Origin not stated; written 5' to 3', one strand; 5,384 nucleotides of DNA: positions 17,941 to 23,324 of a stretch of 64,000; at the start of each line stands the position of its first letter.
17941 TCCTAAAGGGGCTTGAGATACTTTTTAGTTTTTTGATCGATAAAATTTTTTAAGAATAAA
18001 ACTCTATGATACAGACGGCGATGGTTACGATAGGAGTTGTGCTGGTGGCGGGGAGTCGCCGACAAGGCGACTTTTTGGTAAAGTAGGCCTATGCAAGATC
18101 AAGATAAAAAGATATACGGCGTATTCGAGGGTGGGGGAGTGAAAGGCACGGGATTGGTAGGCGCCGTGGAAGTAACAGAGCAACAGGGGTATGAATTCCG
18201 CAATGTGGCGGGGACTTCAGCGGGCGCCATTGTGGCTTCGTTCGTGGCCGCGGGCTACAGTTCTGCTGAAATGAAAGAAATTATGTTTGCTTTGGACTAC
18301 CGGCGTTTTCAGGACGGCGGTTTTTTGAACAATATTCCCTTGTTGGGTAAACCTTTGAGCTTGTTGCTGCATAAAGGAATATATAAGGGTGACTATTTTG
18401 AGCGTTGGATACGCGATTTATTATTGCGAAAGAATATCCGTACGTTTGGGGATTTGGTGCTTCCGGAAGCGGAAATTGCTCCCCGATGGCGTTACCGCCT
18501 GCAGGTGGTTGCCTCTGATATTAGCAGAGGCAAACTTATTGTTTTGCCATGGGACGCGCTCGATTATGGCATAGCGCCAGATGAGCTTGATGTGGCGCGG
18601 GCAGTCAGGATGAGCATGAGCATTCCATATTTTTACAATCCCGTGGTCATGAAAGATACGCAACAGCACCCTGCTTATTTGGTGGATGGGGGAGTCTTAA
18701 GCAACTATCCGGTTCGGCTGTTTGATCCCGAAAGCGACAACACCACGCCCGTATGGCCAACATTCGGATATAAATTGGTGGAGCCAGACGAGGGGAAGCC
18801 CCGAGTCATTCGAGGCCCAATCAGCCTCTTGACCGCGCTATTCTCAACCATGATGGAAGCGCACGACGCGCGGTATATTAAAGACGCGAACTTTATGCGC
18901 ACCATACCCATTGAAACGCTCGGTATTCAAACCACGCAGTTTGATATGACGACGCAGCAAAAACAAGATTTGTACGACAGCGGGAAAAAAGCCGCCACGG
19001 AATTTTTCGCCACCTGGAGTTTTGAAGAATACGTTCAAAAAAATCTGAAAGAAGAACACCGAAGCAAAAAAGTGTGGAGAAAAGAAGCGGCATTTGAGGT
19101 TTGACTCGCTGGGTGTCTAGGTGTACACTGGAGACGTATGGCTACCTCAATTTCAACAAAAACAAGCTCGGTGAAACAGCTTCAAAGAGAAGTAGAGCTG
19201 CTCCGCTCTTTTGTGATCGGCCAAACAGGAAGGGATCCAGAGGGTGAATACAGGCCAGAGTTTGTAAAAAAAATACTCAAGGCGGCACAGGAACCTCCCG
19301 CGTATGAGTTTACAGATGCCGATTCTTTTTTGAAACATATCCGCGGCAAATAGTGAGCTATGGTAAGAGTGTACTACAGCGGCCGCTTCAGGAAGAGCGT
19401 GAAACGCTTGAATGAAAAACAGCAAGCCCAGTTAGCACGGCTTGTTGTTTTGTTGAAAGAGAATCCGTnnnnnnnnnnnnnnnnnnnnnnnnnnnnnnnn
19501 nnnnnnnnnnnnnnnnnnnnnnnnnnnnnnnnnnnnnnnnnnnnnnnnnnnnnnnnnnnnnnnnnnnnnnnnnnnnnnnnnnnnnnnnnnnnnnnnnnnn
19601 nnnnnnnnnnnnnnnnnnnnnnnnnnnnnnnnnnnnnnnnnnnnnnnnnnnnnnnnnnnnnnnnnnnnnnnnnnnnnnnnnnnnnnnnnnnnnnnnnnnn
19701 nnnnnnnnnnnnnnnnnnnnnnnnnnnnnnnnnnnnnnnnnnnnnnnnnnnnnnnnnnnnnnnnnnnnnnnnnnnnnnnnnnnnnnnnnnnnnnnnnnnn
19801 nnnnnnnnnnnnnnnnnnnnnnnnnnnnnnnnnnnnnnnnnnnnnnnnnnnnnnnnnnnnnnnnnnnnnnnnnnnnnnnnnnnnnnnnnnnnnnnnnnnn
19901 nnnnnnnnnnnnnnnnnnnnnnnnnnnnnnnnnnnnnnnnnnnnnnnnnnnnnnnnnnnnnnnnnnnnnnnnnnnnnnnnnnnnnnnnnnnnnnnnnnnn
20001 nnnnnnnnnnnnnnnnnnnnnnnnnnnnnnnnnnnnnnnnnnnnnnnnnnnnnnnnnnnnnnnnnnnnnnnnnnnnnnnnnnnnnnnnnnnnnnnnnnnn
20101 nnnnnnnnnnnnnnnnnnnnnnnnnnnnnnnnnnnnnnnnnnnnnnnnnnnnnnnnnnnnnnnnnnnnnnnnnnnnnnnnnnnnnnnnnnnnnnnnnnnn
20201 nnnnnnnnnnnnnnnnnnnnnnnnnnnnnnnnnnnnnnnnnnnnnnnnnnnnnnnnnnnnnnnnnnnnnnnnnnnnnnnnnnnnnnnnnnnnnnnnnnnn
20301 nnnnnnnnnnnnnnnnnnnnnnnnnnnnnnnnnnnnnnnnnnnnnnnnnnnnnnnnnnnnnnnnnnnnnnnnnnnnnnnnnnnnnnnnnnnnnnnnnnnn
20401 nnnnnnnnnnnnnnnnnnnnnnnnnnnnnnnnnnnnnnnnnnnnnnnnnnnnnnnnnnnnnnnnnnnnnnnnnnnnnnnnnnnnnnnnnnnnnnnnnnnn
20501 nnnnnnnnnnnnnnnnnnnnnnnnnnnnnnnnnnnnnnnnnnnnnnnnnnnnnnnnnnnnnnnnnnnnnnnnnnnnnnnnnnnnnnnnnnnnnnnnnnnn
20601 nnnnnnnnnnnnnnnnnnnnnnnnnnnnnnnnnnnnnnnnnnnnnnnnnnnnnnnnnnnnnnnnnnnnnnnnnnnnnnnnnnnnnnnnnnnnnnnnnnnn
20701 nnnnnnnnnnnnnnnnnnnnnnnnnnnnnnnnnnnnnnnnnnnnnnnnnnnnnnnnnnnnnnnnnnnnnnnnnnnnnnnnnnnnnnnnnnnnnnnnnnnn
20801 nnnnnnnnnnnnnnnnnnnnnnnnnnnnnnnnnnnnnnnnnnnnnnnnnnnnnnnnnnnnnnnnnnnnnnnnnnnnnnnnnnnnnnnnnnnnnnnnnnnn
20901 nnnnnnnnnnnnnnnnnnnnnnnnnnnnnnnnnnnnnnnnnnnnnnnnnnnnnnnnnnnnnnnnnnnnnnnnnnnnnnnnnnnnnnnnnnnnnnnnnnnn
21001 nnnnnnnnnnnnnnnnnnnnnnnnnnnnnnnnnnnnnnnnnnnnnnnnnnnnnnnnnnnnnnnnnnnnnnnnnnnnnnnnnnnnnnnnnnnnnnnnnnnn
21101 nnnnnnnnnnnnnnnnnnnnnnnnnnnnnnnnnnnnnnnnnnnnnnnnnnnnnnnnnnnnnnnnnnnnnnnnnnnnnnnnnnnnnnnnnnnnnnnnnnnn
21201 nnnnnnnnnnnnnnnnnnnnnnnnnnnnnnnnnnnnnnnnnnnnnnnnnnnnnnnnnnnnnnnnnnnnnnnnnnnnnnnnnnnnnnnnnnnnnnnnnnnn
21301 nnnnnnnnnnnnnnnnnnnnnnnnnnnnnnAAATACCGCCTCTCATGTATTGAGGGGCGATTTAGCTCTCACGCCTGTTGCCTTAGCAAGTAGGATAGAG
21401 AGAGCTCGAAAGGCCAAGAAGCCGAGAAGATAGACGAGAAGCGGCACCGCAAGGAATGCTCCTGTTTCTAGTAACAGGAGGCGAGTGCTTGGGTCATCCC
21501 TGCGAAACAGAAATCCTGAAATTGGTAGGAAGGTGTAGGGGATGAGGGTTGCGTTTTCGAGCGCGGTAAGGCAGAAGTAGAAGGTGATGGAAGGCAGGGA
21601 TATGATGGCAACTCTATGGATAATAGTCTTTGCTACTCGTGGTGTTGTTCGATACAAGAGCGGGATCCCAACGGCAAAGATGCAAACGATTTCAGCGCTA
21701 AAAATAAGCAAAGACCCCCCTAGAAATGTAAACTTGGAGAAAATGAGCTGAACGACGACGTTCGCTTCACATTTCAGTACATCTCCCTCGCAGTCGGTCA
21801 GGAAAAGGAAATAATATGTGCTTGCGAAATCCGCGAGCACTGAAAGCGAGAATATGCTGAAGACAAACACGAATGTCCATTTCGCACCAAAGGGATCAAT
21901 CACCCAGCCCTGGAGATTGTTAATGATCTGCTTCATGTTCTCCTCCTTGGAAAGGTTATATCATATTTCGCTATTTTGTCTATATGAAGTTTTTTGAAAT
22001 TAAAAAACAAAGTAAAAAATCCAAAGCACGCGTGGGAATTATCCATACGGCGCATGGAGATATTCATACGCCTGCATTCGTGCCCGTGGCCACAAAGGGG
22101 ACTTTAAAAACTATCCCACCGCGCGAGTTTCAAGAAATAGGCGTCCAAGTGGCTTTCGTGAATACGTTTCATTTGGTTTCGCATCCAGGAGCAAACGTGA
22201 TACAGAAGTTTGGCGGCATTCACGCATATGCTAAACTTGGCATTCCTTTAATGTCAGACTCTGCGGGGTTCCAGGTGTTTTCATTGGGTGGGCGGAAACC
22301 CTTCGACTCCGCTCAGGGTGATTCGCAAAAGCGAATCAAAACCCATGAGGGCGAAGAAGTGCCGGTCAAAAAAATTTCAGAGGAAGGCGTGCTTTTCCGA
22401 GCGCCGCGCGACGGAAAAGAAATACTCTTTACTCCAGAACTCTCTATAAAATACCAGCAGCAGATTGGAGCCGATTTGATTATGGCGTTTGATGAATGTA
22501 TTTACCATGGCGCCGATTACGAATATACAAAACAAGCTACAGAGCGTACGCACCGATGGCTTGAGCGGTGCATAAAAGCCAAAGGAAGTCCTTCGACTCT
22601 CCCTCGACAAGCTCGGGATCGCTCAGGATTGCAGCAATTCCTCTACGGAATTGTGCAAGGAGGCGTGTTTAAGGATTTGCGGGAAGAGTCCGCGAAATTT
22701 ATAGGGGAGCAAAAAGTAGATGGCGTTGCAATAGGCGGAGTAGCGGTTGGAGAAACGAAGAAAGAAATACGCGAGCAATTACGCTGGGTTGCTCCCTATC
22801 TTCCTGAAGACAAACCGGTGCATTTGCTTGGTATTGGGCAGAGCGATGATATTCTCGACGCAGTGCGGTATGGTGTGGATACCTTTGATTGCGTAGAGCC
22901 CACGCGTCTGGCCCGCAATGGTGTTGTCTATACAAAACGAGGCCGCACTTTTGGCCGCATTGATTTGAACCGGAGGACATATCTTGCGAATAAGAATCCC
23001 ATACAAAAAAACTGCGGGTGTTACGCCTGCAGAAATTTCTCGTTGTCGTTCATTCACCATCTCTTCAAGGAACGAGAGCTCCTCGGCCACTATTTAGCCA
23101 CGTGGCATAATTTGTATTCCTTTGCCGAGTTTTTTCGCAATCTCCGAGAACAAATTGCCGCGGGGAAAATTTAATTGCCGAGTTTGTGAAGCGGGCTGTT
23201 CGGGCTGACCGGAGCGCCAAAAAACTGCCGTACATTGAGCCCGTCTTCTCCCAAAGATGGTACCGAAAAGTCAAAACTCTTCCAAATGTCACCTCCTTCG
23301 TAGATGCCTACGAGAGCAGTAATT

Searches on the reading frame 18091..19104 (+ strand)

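Call 80: search_protein_families(library=pfam, proteins=[window:18091-19104:+], max_evalue=0.0001)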
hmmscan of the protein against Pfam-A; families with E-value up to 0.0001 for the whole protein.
window:18091-19104:+ (337 aa): 1 family
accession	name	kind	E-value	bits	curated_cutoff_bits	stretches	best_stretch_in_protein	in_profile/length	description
PF01734.28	Patatin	-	9.7e-32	111.2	27.7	1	11-211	2-190/191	Patatin-like phospholipase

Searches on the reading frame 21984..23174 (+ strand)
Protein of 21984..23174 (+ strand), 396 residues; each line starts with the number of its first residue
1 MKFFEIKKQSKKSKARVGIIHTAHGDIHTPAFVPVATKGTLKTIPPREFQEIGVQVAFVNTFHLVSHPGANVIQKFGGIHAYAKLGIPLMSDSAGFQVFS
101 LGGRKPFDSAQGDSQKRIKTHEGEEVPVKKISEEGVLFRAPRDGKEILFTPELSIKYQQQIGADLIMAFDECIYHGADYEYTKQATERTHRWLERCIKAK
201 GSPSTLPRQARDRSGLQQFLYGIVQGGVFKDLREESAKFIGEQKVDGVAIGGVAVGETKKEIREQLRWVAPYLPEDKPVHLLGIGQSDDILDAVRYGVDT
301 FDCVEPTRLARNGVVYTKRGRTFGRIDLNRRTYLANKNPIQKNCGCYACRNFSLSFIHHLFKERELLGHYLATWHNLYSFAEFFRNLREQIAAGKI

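Call 80: search_protein_families(library=pfam, proteins=[window:21984-23174:+], max_evalue=0.0001)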
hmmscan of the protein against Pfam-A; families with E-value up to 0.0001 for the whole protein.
window:21984-23174:+ (396 aa): 1 family
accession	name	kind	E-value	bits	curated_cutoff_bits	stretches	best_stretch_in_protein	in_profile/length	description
PF01702.25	TGT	-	6.1e-118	394.4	26.3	1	14-395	2-343/357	Queuine tRNA-ribosyltransferase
